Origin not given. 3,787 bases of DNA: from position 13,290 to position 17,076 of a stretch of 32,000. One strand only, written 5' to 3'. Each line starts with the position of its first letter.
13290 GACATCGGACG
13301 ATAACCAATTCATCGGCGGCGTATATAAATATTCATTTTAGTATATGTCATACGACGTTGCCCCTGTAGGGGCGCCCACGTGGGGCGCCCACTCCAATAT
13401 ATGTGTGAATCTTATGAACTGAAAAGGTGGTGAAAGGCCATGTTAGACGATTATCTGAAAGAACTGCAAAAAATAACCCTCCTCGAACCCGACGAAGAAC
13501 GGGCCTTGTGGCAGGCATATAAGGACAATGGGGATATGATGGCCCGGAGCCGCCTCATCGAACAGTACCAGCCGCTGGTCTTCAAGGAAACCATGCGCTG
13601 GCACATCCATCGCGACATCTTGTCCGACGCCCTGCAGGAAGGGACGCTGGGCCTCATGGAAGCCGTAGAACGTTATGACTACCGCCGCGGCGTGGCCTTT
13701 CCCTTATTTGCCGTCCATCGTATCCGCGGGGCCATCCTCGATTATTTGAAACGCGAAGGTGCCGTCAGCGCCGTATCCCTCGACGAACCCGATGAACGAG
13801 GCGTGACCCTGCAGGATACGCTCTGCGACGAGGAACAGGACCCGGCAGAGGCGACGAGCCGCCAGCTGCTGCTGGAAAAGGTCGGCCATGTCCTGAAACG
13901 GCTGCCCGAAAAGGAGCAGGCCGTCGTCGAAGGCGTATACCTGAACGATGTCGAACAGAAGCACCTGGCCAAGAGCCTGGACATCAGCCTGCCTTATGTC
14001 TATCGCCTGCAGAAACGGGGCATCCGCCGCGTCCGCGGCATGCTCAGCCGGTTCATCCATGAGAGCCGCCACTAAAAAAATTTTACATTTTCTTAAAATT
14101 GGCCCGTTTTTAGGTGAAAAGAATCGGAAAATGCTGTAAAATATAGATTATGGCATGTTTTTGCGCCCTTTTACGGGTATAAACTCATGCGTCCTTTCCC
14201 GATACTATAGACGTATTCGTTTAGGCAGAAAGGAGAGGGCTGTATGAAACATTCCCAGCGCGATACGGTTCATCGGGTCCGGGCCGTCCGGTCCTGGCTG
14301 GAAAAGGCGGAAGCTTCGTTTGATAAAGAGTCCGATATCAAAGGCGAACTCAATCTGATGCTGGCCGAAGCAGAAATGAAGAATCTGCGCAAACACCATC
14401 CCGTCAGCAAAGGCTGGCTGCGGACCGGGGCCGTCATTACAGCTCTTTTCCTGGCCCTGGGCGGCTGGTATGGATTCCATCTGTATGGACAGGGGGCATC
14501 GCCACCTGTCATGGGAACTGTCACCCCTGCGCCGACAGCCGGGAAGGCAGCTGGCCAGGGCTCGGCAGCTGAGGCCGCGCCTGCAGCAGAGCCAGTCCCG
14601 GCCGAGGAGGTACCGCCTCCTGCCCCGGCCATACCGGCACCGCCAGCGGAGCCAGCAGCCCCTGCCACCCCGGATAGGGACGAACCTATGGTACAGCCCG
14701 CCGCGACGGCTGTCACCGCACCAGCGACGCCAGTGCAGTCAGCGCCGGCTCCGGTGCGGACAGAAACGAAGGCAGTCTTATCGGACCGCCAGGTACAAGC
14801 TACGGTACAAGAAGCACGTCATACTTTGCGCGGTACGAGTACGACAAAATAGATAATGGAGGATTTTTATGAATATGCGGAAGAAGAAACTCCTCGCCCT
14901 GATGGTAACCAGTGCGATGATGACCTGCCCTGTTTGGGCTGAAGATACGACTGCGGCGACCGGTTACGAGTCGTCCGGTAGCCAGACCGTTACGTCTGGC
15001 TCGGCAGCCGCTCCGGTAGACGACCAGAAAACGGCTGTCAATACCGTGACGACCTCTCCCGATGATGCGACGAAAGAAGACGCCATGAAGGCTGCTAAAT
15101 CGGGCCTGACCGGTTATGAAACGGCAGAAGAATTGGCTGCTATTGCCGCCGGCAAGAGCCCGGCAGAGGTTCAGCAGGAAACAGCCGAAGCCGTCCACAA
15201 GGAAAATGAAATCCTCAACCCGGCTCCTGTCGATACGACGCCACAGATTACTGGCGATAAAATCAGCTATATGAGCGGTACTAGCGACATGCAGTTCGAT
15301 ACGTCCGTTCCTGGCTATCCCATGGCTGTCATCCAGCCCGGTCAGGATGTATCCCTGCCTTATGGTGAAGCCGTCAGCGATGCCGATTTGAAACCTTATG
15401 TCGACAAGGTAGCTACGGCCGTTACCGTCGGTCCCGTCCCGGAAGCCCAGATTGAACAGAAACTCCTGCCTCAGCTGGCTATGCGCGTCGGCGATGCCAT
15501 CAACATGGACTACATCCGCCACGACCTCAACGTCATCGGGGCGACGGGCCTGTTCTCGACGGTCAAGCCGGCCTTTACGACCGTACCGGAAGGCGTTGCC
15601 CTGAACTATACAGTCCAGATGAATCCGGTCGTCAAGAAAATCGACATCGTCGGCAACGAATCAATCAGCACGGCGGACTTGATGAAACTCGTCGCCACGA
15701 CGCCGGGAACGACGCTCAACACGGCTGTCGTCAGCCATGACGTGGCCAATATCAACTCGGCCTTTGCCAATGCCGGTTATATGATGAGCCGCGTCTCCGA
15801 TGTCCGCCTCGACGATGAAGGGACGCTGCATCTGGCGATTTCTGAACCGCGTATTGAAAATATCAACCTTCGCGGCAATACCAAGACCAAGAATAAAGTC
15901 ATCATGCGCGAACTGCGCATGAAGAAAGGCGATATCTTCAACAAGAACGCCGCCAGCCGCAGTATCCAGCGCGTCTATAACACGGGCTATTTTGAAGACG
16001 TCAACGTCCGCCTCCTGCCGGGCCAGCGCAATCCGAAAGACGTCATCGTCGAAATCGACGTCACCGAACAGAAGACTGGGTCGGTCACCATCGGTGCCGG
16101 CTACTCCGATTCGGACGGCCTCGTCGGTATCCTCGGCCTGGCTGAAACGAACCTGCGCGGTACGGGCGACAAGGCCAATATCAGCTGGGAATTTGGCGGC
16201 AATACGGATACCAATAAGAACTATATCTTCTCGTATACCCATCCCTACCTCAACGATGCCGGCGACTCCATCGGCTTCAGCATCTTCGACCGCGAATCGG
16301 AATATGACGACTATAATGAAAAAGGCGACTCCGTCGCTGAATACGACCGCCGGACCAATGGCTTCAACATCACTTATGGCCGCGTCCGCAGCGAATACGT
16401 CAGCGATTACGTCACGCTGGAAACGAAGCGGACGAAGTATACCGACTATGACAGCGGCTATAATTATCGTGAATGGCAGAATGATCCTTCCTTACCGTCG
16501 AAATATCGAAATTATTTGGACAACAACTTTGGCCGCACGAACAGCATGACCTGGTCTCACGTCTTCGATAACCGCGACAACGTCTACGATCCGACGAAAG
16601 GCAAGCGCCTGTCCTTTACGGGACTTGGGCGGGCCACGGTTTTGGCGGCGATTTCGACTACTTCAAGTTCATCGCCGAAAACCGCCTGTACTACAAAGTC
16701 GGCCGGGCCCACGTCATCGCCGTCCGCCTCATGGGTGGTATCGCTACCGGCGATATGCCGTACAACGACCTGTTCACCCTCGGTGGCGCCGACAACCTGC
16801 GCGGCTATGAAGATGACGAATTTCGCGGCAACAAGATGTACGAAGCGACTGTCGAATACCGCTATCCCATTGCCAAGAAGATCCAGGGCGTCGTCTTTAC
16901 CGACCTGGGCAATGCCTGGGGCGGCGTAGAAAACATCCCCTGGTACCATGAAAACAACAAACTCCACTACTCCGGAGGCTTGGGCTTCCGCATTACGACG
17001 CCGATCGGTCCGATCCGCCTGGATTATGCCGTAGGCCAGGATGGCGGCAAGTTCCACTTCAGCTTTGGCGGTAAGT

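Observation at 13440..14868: FliA/SigD-family sigma factor, putative single-pass anti-sigma and a sigma-28-type promoter embedded between tamB and bamA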

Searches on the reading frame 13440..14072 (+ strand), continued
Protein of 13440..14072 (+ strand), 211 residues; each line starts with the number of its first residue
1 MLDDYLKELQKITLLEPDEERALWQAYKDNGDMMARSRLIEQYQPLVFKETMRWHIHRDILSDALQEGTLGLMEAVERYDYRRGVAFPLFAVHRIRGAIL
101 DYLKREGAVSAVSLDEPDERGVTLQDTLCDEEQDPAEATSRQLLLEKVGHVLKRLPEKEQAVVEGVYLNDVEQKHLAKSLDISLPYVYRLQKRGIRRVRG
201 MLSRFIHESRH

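Call 40: find_encoding_contigs(protein=P0157, flank=7000, max_places=2)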
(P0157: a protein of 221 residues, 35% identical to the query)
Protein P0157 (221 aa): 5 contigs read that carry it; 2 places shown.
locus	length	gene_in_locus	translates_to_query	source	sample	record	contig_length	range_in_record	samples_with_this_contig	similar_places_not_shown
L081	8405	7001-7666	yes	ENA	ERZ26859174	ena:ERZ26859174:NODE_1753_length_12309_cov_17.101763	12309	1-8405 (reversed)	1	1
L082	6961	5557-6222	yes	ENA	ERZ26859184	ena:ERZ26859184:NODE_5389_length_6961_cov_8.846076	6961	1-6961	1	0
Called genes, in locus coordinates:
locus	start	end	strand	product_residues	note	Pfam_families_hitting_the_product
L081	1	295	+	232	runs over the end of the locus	-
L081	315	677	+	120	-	-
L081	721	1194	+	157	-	-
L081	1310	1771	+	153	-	PF24963:DUF7768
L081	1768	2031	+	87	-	-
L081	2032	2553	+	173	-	-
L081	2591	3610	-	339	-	PF00805:Pentapeptide, PF13599:Pentapeptide_4, PF23894:LD_SV2 (faint), PF13576:Pentapeptide_3 (faint), PF13599:Pentapeptide_4, PF00805:Pentapeptide (weak)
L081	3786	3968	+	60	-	-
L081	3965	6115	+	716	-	PF13671:AAA_33, PF00149:Metallophos, PF09511:RNA_lig_T4_1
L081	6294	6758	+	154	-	-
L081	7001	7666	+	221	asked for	PF04542:Sigma70_r2, PF08281:Sigma70_r4_2, PF04545:Sigma70_r4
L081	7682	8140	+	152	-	-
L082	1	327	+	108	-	?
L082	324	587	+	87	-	-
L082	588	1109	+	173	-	-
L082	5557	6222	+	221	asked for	PF04542:Sigma70_r2, PF08281:Sigma70_r4_2, PF04545:Sigma70_r4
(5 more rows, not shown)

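Call 41: find_encoding_contigs(protein=P0399, flank=7000, max_places=2)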
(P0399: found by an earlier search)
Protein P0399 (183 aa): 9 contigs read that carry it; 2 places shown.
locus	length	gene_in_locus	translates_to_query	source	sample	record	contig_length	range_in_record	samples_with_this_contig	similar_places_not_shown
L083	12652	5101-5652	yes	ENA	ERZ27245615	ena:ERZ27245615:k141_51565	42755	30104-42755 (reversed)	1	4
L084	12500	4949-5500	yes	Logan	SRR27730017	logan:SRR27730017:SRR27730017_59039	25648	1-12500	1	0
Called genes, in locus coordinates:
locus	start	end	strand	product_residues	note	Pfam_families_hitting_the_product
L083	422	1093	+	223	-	PF00300:His_Phos_1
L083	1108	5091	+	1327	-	PF04357:TamB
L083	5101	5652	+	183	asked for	PF04542:Sigma70_r2, PF08281:Sigma70_r4_2, PF04545:Sigma70_r4 (weak)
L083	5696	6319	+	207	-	-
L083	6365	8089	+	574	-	PF07244:POTRA, PF25282:POTRA1_3_Toc75 (faint), PF07244:POTRA, PF01103:Omp85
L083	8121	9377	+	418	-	-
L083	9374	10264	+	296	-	-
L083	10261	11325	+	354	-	-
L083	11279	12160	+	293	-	PF03331:LpxC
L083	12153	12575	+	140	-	PF22817:ApeP-like (weak), PF07977:FabA, PF22818:ApeI-like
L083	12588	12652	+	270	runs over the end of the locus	PF25084:LbH_EIF2B (faint), PF25087:GMPPB_C (weak), PF00132:Hexapep, PF13720:Acetyltransf_11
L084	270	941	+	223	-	PF00300:His_Phos_1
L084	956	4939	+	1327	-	PF04357:TamB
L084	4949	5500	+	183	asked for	PF04542:Sigma70_r2, PF08281:Sigma70_r4_2, PF04545:Sigma70_r4 (weak)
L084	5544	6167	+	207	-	-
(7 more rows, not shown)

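Call 45: list_cluster_members(proteins=[L083:422-1090:+, L083:11279-12157:+, L083:12153-12572:+, L083:6365-8086:+, L083:8121-9374:+, L083:5696-6316:+, L083:1108-5088:+])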
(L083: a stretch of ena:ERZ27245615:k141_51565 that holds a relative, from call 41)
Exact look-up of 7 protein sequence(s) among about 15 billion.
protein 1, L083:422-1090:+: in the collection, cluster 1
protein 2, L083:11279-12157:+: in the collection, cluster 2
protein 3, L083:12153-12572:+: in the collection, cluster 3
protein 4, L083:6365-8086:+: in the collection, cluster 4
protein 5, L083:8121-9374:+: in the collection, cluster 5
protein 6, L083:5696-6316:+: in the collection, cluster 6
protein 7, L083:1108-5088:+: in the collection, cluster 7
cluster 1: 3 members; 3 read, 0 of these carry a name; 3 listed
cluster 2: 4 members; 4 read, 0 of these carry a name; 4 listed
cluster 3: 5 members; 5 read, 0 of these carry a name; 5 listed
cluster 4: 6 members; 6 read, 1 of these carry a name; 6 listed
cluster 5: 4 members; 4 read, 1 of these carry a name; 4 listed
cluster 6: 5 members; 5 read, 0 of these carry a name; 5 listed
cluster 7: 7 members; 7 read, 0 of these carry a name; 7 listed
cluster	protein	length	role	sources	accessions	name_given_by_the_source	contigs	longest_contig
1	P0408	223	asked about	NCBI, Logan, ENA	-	-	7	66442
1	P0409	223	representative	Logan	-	-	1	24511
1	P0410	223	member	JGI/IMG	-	-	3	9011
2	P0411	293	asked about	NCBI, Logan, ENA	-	-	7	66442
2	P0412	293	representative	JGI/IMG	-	-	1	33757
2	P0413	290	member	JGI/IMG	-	-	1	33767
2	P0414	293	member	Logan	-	-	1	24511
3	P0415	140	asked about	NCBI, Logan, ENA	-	-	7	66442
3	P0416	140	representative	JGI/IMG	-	-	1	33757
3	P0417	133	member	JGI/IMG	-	-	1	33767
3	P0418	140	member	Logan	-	-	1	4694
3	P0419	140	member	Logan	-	-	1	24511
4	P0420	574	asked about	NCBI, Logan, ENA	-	-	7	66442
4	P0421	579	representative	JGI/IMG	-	-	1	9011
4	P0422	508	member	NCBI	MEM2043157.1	MAG: BamA/TamA family outer membrane protein, partial [Nitrososphaerota archaeon]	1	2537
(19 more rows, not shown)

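Call 64: search_protein_families(library=pfam, proteins=[L083:8121-9374:+, L036:10386-11627:+], max_evalue=10)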
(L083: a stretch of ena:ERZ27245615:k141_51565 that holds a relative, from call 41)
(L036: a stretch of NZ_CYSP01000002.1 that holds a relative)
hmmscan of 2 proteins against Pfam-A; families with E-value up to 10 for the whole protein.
L083:8121-9374:+ (418 aa): 0 families

L036:10386-11627:+ (414 aa): 0 families

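Call 83: search_protein_families(library=padloc, proteins=[window:13440-14072:+], max_evalue=0.01)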
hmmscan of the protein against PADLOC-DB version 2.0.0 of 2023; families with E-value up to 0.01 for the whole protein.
window:13440-14072:+ (211 aa): 1 family
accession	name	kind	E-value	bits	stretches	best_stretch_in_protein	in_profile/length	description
PDLC02203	MzaA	-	9.5e-08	28.7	1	61-99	456-494/683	-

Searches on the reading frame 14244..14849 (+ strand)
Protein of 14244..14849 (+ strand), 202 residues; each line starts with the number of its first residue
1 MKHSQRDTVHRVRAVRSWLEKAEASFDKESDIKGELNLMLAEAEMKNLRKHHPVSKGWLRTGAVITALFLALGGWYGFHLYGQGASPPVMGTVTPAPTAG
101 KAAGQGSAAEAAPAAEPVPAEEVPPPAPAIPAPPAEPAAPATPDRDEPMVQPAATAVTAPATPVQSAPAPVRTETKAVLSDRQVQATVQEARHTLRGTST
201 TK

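Call 3: search_protein_families(library=ncbifam, proteins=[window:14244-14849:+], max_evalue=0.01)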
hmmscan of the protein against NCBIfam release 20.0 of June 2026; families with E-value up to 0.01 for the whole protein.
window:14244-14849:+ (202 aa): 1 family
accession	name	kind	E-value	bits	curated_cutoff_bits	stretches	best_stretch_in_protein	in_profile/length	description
NF033761.1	gliding_GltJ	equivalog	8.8e-05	21.8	450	1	53-193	367-506/671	adventurous gliding motility protein GltJ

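Call 4: search_protein_families(library=pfam, proteins=[window:14244-14849:+], max_evalue=0.1)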
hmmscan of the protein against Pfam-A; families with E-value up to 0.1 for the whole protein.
window:14244-14849:+ (202 aa): 1 family
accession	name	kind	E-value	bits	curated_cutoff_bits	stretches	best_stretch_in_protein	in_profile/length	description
PF06864.17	PAP_PilO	-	0.023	14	26.7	1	14-124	127-231/419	Pilin accessory protein (PilO)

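Call 35: search_solved_structures(query=A3, max_evalue=10, show_alignments=2)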
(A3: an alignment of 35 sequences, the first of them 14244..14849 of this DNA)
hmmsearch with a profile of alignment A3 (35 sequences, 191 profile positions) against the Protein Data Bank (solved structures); distinct sequences matched with E-value up to 10: 12.
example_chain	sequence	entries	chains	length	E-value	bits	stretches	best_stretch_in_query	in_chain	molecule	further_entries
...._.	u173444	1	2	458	0.19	15.2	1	52-178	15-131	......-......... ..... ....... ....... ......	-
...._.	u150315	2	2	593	0.3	14.5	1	61-157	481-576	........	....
7muc_AF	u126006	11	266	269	0.63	13.5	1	51-144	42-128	DotF | IcmG (DotF)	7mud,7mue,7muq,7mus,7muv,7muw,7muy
9t5m_A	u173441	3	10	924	1.1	12.7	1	53-178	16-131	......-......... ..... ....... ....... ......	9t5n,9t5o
9dx7_E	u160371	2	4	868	1.2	12.6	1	43-177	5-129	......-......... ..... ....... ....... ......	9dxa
3giw_A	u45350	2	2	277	1.4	12.3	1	10-34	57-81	Protein of unknown function DUF574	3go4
7wmv_B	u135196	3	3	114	1.5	12.3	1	61-106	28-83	PDZK1-interacting protein 1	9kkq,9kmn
7yni_B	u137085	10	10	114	1.5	12.3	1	61-106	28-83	PDZK1-interacting protein 1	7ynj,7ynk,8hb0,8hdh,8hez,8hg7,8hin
6gyb_c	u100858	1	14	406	1.9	11.9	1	64-132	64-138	VirB10 protein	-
8qle_A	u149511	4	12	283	3.2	11.2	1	59-102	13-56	Bacteriorhodopsin-like protein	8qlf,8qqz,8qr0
9tbd_A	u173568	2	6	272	3.3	11.2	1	59-102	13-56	Bacteriorhodopsin-like protein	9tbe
9tbf_A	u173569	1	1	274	3.7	11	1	59-102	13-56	Bacteriorhodopsin-like protein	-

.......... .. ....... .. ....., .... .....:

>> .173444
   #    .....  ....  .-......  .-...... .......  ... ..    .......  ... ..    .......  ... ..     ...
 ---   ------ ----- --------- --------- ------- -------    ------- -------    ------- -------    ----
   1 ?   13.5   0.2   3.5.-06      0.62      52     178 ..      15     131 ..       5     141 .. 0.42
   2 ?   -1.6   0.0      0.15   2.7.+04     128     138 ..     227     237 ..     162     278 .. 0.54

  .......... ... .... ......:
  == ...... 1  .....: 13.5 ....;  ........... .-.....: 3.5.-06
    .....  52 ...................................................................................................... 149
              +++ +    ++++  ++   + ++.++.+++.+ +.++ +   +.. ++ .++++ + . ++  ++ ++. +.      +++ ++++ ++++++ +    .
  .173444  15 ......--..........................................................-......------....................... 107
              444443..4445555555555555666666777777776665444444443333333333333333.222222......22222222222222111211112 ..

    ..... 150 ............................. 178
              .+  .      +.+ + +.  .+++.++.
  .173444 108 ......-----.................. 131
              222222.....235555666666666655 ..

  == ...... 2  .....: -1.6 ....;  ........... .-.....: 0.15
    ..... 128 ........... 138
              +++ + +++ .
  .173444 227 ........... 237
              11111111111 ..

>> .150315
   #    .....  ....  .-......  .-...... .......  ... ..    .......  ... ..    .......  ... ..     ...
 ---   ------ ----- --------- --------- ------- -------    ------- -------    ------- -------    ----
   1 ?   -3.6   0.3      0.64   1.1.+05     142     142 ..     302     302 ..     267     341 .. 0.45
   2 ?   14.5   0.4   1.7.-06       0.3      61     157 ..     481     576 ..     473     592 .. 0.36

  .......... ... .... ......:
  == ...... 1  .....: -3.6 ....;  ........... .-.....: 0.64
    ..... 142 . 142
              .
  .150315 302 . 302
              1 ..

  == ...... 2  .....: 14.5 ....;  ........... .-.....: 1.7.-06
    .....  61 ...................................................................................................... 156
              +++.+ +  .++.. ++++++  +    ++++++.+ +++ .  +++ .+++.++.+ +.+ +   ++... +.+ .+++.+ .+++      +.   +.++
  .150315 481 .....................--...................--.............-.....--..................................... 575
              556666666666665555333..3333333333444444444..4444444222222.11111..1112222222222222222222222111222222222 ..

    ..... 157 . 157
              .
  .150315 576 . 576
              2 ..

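Call 37: find_homologous_proteins(query=A3, max_evalue=0.001)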
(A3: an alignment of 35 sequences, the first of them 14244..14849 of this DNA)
Query A3 (35 sequences) (202 aa, profile of the alignment): 242 proteins with E <= 0.001 among 8000 candidates; the best 120 are listed.
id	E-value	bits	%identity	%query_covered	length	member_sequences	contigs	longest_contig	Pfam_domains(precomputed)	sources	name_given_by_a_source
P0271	5.1e-53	198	31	98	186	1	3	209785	-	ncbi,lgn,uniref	ncbi:hypothetical protein SDC9_14677 [bioreactor metagenome]|uniref:Uncharacterized protein n=1 Tax=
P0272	1.2e-52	197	31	98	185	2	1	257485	-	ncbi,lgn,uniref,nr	ncbi:hypothetical protein [Pelosinus sp. IPA-1]|uniref:hypothetical protein n=1 Tax=Pelosinus sp. IP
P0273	1.5e-52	197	37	40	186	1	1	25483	-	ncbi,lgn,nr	ncbi:MAG: hypothetical protein PHQ46_05495 [Negativicutes bacterium]|nr:hypothetical protein [Negati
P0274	1.7e-52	196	31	75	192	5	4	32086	-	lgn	-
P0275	4.5e-52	195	28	98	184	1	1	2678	-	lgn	-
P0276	6.0e-52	195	36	38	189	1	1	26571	-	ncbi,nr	ncbi:MAG: hypothetical protein N2491_04470 [Negativicutes bacterium]|nr:hypothetical protein [Negati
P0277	7.2e-52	194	32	75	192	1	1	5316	-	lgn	-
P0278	7.3e-52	194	33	75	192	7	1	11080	-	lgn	-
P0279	1.1e-51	194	27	98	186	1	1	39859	-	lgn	-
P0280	1.2e-51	194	30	92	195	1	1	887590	-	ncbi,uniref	ncbi:hypothetical protein [Dendrosporobacter sp. 1207_IL3150]|uniref:hypothetical protein n=1 Tax=De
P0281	1.7e-51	193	29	95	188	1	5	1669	-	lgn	-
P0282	3.7e-51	192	30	98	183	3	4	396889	-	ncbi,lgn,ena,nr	ncbi:MAG TPA: hypothetical protein PKA10_09205 [Selenomonadales bacterium]|nr:hypothetical protein [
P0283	6.1e-51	191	40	39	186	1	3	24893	-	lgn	-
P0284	1.6e-50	190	24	98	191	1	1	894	-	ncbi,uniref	ncbi:hypothetical protein SDC9_160422 [bioreactor metagenome]|uniref:Uncharacterized protein n=1 Tax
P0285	1.8e-50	190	30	76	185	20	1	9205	-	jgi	-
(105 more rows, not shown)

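Call 55: predict_structure(alignment_id=A4)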
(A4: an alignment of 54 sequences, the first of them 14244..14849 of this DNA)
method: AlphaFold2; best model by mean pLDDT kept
length: 202 residues; sequences in the alignment: 54
mean_pLDDT: 64.0   pTM: 0.23
mean pLDDT of the five models: 64.0, 61.4, 58.4, 57.4, 56.7
residues with pLDDT >= 90: 37; 70-90: 57; 50-70: 21; < 50: 87
segments of 3 or more residues with pLDDT < 50: 91-176
pLDDT, mean of each block of 10 residues (from residue 1): 79 94 81 89 86 80 95 90 60 46 40 43 43 41 36 36 39 47 84 74 50
secondary structure, 60 per line:
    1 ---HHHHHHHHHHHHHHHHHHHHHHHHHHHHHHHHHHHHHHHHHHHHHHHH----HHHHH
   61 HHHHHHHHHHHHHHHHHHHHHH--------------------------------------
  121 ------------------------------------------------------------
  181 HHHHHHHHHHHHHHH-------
elements in order: H4-51 H56-82 H181-195

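Call 83: search_protein_families(library=padloc, proteins=[window:14244-14849:+], max_evalue=0.01)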
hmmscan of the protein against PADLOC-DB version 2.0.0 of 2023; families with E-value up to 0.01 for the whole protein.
window:14244-14849:+ (202 aa): 0 families

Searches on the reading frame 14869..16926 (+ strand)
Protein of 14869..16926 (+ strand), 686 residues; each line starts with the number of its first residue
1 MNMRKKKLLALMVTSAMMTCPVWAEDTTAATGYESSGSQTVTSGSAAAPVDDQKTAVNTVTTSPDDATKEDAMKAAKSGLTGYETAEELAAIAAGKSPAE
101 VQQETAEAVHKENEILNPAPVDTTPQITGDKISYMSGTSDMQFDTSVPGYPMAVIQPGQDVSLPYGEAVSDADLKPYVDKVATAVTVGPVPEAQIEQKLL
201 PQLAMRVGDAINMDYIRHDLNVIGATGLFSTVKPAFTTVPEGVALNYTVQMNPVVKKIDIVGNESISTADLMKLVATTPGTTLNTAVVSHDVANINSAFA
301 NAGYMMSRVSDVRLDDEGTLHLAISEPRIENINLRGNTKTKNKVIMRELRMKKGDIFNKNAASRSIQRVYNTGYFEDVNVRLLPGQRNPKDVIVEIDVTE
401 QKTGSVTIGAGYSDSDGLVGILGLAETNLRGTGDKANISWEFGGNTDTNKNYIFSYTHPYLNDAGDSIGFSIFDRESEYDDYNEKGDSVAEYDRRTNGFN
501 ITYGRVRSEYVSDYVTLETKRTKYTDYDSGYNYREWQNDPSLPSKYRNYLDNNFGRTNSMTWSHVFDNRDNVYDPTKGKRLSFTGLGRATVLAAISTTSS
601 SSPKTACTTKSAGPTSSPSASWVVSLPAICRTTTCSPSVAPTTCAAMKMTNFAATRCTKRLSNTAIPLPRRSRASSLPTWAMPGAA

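Call 12: search_protein_families(library=pfam, proteins=[window:14869-16926:+], max_evalue=0.001)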
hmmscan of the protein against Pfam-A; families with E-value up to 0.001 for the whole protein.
window:14869-16926:+ (686 aa): 5 families
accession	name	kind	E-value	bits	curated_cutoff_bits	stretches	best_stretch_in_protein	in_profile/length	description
PF07244.20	POTRA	-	7.1e-30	104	21.3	2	327-400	1-78/79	Surface antigen variable number repeat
PF01103.29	Omp85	-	1.5e-14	54.7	24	1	428-584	1-141/325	Omp85 superfamily domain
PF25282.1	POTRA1_3_Toc75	-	1.5e-05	25.6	27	0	345-400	44-99/99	Toc75-like, POTRA domain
PF08479.16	POTRA_2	-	1.8e-05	24.9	24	1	255-324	3-73/76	POTRA domain, ShlB-type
PF08478.15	POTRA_1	-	0.0007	20.3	23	0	255-283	3-31/69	POTRA domain, FtsQ-type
